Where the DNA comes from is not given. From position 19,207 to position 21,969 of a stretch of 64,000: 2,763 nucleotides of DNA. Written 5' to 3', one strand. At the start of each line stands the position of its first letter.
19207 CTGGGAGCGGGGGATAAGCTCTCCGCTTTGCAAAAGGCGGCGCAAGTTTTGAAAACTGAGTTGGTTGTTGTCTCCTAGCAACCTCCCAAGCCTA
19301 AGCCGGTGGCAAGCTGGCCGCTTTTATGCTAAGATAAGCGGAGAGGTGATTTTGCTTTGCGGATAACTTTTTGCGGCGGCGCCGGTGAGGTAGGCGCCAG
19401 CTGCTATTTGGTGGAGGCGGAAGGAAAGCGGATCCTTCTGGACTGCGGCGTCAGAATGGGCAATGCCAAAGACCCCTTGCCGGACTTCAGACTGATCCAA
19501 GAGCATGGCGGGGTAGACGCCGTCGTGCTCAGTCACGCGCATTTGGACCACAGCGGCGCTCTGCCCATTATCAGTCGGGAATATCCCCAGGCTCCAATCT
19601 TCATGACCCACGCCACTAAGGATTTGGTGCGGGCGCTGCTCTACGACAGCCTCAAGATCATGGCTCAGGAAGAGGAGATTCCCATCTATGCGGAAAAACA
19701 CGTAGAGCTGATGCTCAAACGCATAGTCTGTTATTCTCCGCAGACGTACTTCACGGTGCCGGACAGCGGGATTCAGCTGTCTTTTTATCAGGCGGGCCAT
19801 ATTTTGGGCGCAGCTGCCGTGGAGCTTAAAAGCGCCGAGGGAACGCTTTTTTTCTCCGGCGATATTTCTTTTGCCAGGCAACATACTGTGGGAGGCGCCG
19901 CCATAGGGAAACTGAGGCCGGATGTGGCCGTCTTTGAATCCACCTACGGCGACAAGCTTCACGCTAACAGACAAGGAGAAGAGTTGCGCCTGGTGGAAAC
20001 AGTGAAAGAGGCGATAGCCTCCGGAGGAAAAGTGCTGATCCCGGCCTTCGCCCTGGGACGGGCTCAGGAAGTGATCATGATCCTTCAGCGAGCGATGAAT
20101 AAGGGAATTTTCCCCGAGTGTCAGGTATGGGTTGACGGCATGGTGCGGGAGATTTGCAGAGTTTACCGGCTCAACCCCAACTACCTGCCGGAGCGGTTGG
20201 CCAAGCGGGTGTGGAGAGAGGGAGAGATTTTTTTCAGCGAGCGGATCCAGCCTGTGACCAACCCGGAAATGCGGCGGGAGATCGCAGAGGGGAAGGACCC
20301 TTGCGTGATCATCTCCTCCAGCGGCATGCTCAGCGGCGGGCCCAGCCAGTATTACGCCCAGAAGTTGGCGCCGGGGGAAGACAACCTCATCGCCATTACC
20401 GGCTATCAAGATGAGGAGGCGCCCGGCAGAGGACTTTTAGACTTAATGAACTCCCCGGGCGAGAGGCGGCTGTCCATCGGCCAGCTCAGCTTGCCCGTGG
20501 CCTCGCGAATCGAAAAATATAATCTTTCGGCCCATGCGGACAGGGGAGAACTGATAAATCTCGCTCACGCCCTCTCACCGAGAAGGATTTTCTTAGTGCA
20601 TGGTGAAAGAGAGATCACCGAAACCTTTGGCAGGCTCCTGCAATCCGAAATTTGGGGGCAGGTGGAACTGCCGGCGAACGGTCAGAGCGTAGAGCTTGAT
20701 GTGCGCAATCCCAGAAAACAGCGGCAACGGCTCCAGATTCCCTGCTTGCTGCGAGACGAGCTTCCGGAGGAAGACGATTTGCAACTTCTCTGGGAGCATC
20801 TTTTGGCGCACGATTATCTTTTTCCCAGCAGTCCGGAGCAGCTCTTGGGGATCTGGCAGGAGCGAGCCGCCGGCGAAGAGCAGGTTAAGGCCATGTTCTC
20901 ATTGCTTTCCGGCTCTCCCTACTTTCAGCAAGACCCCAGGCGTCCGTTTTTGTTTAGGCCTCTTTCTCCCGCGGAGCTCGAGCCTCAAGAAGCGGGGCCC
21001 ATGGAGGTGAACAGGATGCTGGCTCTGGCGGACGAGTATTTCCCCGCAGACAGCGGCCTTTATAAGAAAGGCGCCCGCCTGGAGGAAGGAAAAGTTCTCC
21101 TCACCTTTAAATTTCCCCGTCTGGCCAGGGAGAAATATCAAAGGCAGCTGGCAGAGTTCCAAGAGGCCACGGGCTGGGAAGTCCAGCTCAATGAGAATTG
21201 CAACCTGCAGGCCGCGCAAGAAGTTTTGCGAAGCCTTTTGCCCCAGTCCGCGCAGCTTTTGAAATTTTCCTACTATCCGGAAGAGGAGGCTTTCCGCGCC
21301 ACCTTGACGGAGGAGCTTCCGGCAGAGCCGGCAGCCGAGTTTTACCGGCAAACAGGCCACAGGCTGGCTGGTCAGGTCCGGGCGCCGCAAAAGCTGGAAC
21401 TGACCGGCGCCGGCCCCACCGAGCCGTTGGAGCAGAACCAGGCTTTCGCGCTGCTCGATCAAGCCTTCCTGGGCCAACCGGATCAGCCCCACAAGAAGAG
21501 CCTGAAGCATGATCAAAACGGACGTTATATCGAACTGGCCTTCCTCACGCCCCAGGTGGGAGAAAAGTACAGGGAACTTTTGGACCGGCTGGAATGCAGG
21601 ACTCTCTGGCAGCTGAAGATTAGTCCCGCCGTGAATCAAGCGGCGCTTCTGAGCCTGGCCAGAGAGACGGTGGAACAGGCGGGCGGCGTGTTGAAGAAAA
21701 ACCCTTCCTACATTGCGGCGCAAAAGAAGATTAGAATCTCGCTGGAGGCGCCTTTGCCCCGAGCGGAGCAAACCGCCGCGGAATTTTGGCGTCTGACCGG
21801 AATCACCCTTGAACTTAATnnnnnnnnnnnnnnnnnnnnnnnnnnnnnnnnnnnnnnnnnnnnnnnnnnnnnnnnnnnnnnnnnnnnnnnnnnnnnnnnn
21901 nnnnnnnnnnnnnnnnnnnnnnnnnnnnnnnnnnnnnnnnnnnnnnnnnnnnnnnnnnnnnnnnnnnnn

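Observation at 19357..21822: beta-CASP/MBL nuclease-like protein with a 390-aa uncharacterised C-terminal extension inside a CAZyme locus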

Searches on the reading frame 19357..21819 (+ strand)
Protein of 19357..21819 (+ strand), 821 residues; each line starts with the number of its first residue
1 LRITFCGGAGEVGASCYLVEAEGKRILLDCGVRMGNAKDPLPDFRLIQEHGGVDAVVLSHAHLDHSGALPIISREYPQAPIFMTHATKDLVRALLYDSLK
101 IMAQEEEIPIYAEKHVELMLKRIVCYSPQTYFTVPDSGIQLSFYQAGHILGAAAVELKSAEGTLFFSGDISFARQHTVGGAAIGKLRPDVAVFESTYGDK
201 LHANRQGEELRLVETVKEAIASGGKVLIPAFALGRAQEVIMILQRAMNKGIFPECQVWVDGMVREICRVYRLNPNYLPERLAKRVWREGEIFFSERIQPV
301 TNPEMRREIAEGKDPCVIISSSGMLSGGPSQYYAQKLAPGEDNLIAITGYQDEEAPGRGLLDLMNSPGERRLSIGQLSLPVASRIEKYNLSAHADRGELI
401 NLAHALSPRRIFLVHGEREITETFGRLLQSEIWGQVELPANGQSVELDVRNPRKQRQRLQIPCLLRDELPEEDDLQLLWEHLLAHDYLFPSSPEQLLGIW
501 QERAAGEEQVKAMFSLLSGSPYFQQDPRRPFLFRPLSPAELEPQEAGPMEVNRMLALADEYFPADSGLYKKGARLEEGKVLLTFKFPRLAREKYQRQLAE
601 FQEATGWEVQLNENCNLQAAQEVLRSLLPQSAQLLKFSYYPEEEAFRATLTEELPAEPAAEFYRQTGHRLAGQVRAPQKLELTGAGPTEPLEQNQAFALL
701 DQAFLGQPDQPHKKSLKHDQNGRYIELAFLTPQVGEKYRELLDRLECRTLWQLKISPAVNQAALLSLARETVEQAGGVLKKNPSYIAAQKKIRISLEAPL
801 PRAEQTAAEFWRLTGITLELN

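Call 3: search_protein_families(library=pfam, proteins=[window:19357-21819:+], max_evalue=0.1)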
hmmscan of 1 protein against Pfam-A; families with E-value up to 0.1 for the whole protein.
window:19357-21819:+ (821 aa): 8 families
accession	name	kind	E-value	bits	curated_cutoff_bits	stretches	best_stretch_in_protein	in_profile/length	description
PF10996.14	Beta-Casp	-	8e-24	84.9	27.7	1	236-360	1-120/120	Beta-Casp domain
PF07521.17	RMMBL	-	2.6e-13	50.2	21.6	1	379-431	2-55/63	Zn-dependent metallo-hydrolase RNA specificity domain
PF00753.33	Lactamase_B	-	1.1e-12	48.7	22.7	1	10-222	2-187/196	Metallo-beta-lactamase superfamily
PF16661.11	Lactamase_B_6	-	1.3e-10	41.4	27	1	18-182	1-174/193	Metallo-beta-lactamase superfamily domain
PF12706.13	Lactamase_B_2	-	8e-10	39.1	27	1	25-197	2-166/200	Beta-lactamase superfamily domain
PF13483.12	Lactamase_B_3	-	5.4e-05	23.7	24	1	12-71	5-55/160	Beta-lactamase superfamily domain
PF23023.1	Anti-Pycsar_Apyc1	-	0.029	14.3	50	1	17-184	23-181/250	Anti-Pycsar protein Apyc1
PF07201.16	HrpJ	-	0.036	14.8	25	1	590-640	98-146/166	HrpJ-like domain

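Call 4: search_protein_families(library=ncbifam, proteins=[window:19357-21819:+], max_evalue=0.1)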
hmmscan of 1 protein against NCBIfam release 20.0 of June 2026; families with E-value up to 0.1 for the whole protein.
window:19357-21819:+ (821 aa): 20 families
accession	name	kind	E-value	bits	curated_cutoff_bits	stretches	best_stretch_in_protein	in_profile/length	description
TIGR03675.1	arCOG00543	equivalog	2.4e-104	349.9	580.2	1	1-446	175-629/631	beta-CASP ribonuclease aCPSF1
NF045584.1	cas14_MBL_CASP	equivalog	7.3e-83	278.9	800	1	1-429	1-425/612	type VII CRISPR-associated protein Cas14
TIGR04122.1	Xnuc_lig_assoc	equivalog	3.4e-17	62.3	325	1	84-279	30-212/326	ligase-associated DNA damage response exonuclease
TIGR00649.1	MG423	subfamily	3.5e-16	58.7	400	1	3-138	3-142/546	RNase J family beta-CASP ribonuclease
NF047419.1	RNase_J1_RnjA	exception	1.4e-09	37.2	820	1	4-137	5-140/549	ribonuclease J1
NF002553.0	PRK02113.1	equivalog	1e-06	28.4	386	1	16-69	37-83/252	MBL fold metallo-hydrolase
NF008887.0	PRK11921.1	equivalog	5.2e-06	25.6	635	1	16-97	37-116/396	anaerobic nitric oxide reductase flavorubredoxin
NF003954.0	PRK05452.1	equivalog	0.00022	20.3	711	1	16-91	37-110/479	anaerobic nitric oxide reductase flavorubredoxin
NF008580.0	PRK11539.1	equivalog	0.00042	18.8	969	1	19-85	518-586/758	ComEC family protein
NF012229.1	bla_class_B_core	domain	0.00087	19.5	100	1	8-118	9-115/139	metallo-beta-lactamase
NF001911.0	PRK00685.1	equivalog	0.0017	17.9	144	1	12-75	6-63/228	metal-dependent hydrolase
NF033185.1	B3_Acin_new2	exception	0.0074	15.5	625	1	10-75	47-112/285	putative subclass B3 metallo-beta-lactamase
TIGR00361.1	ComEC_Rec2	equivalog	0.0088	14.2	190.05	1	18-82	455-521/663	DNA internalization-related competence protein ComEC/Rec2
NF033105.1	bla_subclass_B3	equivalog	0.016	14.5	240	1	10-90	19-98/257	subclass B3 metallo-beta-lactamase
NF007597.0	PRK10241.1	equivalog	0.042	13.1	421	1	42-116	34-110/251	hydroxyacylglutathione hydrolase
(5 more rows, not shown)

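Call 9: search_solved_structures(query=window:19357-21819:+, max_evalue=0.01)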
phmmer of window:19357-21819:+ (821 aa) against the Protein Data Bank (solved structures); distinct sequences matched with E-value up to 0.01: 43.
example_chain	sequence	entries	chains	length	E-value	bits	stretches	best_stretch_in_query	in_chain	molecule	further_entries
3af5_A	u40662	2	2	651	1.4e-66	228.8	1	1-419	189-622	Putative uncharacterized protein PH1404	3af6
2xr1_A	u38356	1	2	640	6.5e-66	226.6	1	2-419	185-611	CLEAVAGE AND POLYADENYLATION SPECIFICITY FACTOR 100 KD SUBUNIT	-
2ycb_A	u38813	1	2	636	3.3e-65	224.3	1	2-421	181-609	CLEAVAGE AND POLYADENYLATION SPECIFICITY FACTOR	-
7cun_K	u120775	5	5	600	8.5e-62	213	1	2-449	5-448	Integrator complex subunit 11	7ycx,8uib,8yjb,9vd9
8r22_C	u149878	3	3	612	9e-62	212.9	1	2-449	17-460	Integrator complex subunit 11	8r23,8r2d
7pks_k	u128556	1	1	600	1e-61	212.7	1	2-448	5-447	Integrator complex subunit 11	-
7bfp_B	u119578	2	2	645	1.6e-61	212.1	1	2-447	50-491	Integrator complex subunit 11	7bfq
8rbx_k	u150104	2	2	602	2.2e-61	211.6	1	2-449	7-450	Integrator complex subunit 11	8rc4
8rbz_k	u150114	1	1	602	2.7e-61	211.4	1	2-448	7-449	Integrator complex subunit 11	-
9bct_J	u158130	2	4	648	5.1e-61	210.4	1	1-419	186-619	Transcription termination factor FttA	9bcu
7sn8_K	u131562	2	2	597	1.4e-57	199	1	2-446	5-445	Integrator complex subunit 11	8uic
2i7t_A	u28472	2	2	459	6e-57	197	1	7-454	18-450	Cleavage and polyadenylation specificity factor 73 kDa subunit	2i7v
6v4x_H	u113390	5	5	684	6.7e-57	196.8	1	7-451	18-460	Cleavage and polyadenylation specificity factor subunit 3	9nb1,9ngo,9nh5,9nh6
6m8q_A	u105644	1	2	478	7e-57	196.8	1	7-454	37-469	Cleavage and polyadenylation specificity factor subunit 3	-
8t1q_A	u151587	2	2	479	7e-57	196.8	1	7-454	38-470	Cleavage and polyadenylation specificity factor subunit 3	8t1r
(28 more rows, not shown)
